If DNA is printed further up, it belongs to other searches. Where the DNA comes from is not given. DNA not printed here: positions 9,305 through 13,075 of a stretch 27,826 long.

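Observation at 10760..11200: AAA+ core of MoxR/McrB type embedded in the middle of a 1156-aa protein, with a Pro/Lys-rich C-terminal tail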

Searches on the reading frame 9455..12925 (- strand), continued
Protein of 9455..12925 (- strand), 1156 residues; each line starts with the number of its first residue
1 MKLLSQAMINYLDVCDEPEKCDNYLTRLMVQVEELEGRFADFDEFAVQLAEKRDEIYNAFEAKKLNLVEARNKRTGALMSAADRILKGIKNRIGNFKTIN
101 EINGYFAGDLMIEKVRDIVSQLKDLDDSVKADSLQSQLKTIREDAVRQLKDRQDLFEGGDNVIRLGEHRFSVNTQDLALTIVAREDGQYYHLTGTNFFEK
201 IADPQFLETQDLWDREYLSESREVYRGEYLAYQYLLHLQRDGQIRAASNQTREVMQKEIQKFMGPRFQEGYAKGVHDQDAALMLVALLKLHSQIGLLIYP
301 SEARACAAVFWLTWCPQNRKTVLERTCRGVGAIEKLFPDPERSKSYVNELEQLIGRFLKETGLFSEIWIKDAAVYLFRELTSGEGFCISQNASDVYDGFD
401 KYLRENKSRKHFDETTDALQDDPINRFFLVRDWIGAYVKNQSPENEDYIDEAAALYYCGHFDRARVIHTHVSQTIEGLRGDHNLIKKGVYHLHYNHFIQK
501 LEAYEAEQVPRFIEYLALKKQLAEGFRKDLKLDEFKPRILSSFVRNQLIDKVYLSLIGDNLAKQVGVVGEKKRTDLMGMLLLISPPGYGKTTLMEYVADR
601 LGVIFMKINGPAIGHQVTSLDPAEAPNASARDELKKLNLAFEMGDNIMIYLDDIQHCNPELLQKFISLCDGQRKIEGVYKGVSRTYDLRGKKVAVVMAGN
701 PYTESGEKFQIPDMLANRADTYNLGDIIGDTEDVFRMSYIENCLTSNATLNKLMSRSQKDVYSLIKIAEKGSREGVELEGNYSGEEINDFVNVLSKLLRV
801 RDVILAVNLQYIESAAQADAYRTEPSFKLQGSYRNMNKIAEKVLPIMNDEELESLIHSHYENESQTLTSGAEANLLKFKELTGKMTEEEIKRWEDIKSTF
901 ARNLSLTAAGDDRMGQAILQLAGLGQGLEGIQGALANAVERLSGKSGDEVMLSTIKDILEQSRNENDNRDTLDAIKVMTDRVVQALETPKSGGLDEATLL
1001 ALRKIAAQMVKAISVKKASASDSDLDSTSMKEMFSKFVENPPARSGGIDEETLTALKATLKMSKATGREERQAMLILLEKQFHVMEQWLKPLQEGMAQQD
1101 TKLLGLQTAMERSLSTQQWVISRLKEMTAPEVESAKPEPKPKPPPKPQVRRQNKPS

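Call 17: find_encoding_contigs(protein=P0003, flank=10000, max_places=2)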
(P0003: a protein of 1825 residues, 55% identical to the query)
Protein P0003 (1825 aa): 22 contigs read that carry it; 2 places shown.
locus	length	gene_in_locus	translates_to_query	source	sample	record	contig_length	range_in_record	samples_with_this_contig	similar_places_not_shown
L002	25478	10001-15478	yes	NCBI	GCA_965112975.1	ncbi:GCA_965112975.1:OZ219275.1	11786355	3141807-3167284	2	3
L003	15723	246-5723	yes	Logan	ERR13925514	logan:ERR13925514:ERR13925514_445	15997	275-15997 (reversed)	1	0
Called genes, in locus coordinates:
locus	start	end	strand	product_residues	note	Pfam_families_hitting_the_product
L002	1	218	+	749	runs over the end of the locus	PF13229:Beta_helix (faint)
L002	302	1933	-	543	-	PF26178:Rv2075c_cat, PF00388:PI-PLC-X (weak), PF04151:PPC (weak)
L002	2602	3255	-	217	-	PF26621:DUF8198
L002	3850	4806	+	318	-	PF00990:GGDEF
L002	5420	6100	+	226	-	PF00149:Metallophos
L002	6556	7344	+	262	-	-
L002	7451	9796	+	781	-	-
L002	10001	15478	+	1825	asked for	PF12458:DUF3686, PF05496:RuvB_N (faint), PF00004:AAA (faint), PF25472:DUF7902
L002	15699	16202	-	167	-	PF07963:N_methyl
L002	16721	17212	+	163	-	PF15891:Nuc_deoxyri_tr2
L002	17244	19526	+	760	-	PF09423:PhoD (faint)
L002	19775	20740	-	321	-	PF07610:DUF1573, PF22544:HYDIN_VesB_CFA65-like_Ig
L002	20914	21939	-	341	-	PF16884:ADH_N_2, PF00107:ADH_zinc_N, PF13602:ADH_zinc_N_2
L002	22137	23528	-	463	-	PF04932:Wzy_C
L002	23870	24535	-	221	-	PF00440:TetR_N, PF08359:TetR_C_4, PF17932:TetR_C_24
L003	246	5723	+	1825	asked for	PF12458:DUF3686, PF05496:RuvB_N (faint), PF00004:AAA (faint), PF25472:DUF7902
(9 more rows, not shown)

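Call 18: find_encoding_contigs(protein=P0107, flank=10000, max_places=2)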
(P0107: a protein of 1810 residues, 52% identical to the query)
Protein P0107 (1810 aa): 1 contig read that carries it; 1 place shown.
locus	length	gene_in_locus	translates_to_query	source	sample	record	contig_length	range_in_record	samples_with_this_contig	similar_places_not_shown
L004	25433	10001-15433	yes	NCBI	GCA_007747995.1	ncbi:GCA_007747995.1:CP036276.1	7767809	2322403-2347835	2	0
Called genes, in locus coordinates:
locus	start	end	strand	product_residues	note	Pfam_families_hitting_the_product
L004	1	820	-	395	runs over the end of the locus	PF13088:BNR_2 (faint)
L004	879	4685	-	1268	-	PF05378:Hydant_A_N, PF01968:Hydantoinase_A, PF19278:Hydant_A_C, PF02538:Hydantoinase_B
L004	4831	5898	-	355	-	PF00174:Oxidored_molyb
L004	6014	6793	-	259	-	PF03009:GDPD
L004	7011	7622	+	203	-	-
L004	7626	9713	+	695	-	-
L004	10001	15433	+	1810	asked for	PF12458:DUF3686, PF25472:DUF7902, PF05496:RuvB_N (faint), PF00004:AAA (weak)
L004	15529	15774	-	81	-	-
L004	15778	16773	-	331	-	PF00941:FAD_binding_5, PF03450:CO_deh_flav_C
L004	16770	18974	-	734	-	PF01315:Ald_Xan_dh_C, PF02738:MoCoBD_1, PF20256:MoCoBD_2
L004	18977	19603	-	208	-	PF01799:Fer2_2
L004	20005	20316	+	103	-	-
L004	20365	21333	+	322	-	PF01063:Aminotran_4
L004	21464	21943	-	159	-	PF13441:Gly-zipper_YMGG, PF13488:Gly-zipper_Omp (weak)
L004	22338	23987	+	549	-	PF07719:TPR_2 (faint), PF13432:TPR_16 (weak), PF16655:PhoD_N (weak), PF25077:DUF7800, PF09423:PhoD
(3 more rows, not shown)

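Call 31: find_encoding_contigs(protein=P0024, flank=10000, max_places=2)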
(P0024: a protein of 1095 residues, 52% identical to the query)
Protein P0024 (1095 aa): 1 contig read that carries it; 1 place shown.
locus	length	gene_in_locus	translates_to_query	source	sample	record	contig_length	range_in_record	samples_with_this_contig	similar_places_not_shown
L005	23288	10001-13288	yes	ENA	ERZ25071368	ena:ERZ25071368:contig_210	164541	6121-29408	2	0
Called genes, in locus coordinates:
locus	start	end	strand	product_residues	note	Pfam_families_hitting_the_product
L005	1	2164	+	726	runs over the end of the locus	PF08487:VIT, PF00092:VWA, PF13519:VWA_2, PF13768:VWA_3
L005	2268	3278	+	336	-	PF02401:LYTB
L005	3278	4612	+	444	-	PF01966:HD (faint), PF19276:HD_assoc_2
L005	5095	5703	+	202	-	-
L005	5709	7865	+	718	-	-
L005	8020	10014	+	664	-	PF12458:DUF3686, PF25472:DUF7902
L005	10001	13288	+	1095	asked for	PF05496:RuvB_N (faint), PF07728:AAA_5 (faint), PF00004:AAA (faint)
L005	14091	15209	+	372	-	PF13181:TPR_8 (faint), PF01841:Transglut_core, PF13428:TPR_14 (faint), PF07719:TPR_2 (faint), PF13424:TPR_12 (faint), PF13431:TPR_17 (faint), PF13432:TPR_16 (weak), PF00515:TPR_1 (weak), +4 more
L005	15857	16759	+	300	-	PF01797:Y1_Tnp (faint)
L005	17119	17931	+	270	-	PF13489:Methyltransf_23, PF06325:PrmA, PF13847:Methyltransf_31 (weak), PF08241:Methyltransf_11, PF08242:Methyltransf_12, PF13649:Methyltransf_25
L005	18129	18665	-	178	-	PF02357:NusG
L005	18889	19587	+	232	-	PF04002:RadC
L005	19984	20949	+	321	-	PF00990:GGDEF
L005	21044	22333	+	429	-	PF00924:MS_channel_2nd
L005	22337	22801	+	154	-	PF00583:Acetyltransf_1, PF13673:Acetyltransf_10, PF13508:Acetyltransf_7, PF08445:FR47 (weak)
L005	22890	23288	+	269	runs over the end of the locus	PF02951:GSH-S_N, PF02955:GSH-S_ATP, PF08443:RimK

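Call 38: find_related_loci(query=A1, collection=genome_contigs, flank=8000)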
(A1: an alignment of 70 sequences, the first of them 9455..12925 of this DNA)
Query A1 (1156 aa) in genome_contigs; peptide patterns used: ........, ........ (x = any residue, [..] = any of these).
600 stretches matched a pattern (row limit reached: there are more); 598 encode a relative of the query (tblastn E <= 1e-3); the best 80 are kept; 80 distinct loci.
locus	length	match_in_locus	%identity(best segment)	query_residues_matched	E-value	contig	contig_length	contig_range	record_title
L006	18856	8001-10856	60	1-947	0e+0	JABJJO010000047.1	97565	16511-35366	MAG: Planctomycetaceae bacterium isolate SI074_bin7 k141_655109, whole genome shotgun sequence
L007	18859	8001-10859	58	1-948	0e+0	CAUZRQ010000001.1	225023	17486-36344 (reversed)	MAG: Planctomycetota bacterium isolate CB6_AW.30 genome assembly, contig: Ga0310123_10000003, whole genome shotgun seque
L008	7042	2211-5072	59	1-941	0e+0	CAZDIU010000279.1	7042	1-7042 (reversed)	MAG TPA_asm: uncultured Desulfobacterales bacterium isolate binchicken_co168_310 genome assembly, contig: NODE_16516_len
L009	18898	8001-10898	58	1-943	0e+0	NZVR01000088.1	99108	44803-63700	MAG: Blastopirellula sp. isolate NAT61 40924, whole genome shotgun sequence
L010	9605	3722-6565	59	1-943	0e+0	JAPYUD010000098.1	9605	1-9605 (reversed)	MAG: Pirellulaceae bacterium isolate PW8.concoct.81 PW8_8008_length_9605_cov_6.997696, whole genome shotgun sequence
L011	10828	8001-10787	59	1-903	0e+0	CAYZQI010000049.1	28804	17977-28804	MAG TPA_asm: uncultured Cytophagaceae bacterium isolate SRP141376_co5_355 genome assembly, contig: NODE_3759_length_2880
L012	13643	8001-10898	58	1-946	0e+0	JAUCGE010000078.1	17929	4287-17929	Desulfobacterales bacterium HSG16 NODE_113_length_17929, whole genome shotgun sequence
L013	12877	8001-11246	52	1-1124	0e+0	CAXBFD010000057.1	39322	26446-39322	MAG TPA_asm: uncultured bacterium isolate ERR2762125_concoct_30 genome assembly, contig: ERZ3421902.465, whole genome sh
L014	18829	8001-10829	58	1-940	0e+0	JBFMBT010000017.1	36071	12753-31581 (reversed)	MAG: Verrucomicrobiota bacterium isolate MAG171 MAG171_17, whole genome shotgun sequence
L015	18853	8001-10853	57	1-936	0e+0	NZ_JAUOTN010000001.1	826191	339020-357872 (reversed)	Pontibacter coccineus strain BT731 NODE_1_length_826191_cov_40.291961, whole genome shotgun sequence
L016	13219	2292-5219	57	1-958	0e+0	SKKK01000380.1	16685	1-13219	MAG: Planctomycetaceae bacterium isolate CSSed162cmA_153 CSSed16-2cmA-8530, whole genome shotgun sequence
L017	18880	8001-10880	56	1-946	0e+0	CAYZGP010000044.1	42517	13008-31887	MAG TPA_asm: uncultured Pirellulaceae bacterium isolate SRP114822_co2_89 genome assembly, contig: NODE_748_length_42517_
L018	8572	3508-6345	56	1-932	0e+0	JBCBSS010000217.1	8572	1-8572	MAG: Bacteroidota bacterium isolate J06638_29 NODE_217_length_8572_cov_9.057092, whole genome shotgun sequence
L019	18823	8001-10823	56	1-936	0e+0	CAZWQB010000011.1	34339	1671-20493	MAG TPA_asm: uncultured Roseivirgaceae bacterium isolate SRP220891_co3_507 genome assembly, contig: NODE_1236_length_343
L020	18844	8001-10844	56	1-936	0e+0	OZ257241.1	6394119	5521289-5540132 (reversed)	MAG: Roseivirga sp. isolate 41ee1c54-7d41-4592-86ce-9a47ec6e0262 genome assembly, chromosome: 1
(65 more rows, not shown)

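Call 42: predict_structure(alignment_id=A1)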
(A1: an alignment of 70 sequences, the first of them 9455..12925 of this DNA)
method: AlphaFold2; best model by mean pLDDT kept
length: 1156 residues; sequences in the alignment: 70
mean_pLDDT: 79.3   pTM: 0.63
mean pLDDT of the five models: 79.3, 78.4, 77.0, 75.8, 75.7
residues with pLDDT >= 90: 433; 70-90: 449; 50-70: 153; < 50: 121
segments of 3 or more residues with pLDDT < 50: 945-947, 965-970, 988-994, 1009-1075, 1077-1081, 1129-1156
pLDDT, mean of each block of 10 residues (from residue 1): 89 90 93 89 89 93 91 89 86 81 83 90 88 84 75 69 83 79 93 87 94 88 92 93 90 88 72 80 94 92 96 93 91 80 87 96 94 95 91 95 94 94 95 94 89 95 92 93 92 94 93 93 91 73 67 83 82 65 82 84 88 88 92 92 86 88 85 86 88 87 62 72 78 87 85 79 90 85 89 94 92 81 87 90 90 94 86 93 92 90 78 69 59 60 51 57 47 54 53 51 54 36 32 39 36 43 38 46 51 62 68 73 63 35 34 32
secondary structure, 60 per line:
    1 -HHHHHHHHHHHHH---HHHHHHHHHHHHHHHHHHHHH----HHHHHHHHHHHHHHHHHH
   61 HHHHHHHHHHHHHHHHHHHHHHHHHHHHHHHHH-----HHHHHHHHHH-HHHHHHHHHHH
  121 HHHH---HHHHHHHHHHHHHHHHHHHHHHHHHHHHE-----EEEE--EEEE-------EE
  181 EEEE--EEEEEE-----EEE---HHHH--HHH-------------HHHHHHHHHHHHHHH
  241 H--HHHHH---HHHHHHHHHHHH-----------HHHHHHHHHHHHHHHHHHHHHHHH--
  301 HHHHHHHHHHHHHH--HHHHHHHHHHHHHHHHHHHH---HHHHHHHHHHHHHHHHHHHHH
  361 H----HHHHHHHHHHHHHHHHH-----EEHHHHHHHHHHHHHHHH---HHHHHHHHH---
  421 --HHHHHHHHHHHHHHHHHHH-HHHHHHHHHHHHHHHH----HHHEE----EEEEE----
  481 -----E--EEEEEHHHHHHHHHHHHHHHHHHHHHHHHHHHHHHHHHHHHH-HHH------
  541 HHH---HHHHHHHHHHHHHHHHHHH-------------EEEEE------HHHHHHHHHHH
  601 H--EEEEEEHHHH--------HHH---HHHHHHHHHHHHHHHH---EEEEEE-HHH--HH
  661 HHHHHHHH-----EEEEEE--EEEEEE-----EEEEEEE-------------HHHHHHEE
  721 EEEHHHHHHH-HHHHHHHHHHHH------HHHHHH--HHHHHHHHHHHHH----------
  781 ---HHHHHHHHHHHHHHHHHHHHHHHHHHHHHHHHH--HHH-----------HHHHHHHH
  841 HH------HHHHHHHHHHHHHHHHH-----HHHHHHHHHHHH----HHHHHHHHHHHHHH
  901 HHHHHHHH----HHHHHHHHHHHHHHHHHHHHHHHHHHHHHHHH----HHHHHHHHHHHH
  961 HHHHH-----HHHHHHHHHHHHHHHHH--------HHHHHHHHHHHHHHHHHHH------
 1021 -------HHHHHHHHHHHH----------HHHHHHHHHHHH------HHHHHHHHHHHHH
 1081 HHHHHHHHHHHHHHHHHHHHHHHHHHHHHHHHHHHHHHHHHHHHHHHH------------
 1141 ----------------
elements in order (helices of 4 or more, strands of 3 or more residues): H2-14 H18-38 H43-93 H99-108 H110-124 H128-155 E162-165 E168-171 E179-184 E187-192 E198-200 H204-207 H226-241 H244-248 H252-263 H275-298 H301-314 H317-336 H340-361 H366-382 H390-405 H409-417 H423-441 H443-458 E472-476 E489-493 H494-530 H547-565 E579-583 H590-601 E604-609 H610-613 H628-643 E647-652 H659-668 E674-679 E682-687 E693-699 H713-718 E719-723 H724-730 H732-743 H750-755 H758-770 H784-816 H833-842 H849-865 H871-882 H887-908 H913-944 H949-965 H971-987 H996-1014 H1028-1039 H1050-1061 H1068-1128
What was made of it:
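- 10865..10906 (-): Pre-sensor-1 beta-hairpin (aa 674-687, EGVYKG/VSRTYDL), almost invariant. DSSP of the AF2 model (call 42).
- On MoxR family (AAA+, helix-2-insert clade): Strands 674-679 and 682-687 lie between helix 659-668 and strand 693-699 in the AF2 model (call 42).
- A PS1 hairpin is modelled (call 42). A helix-2 insert hairpin, expected in the MoxR clade, is not modelled; aa 610-627 form a conserved loop (call 42).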
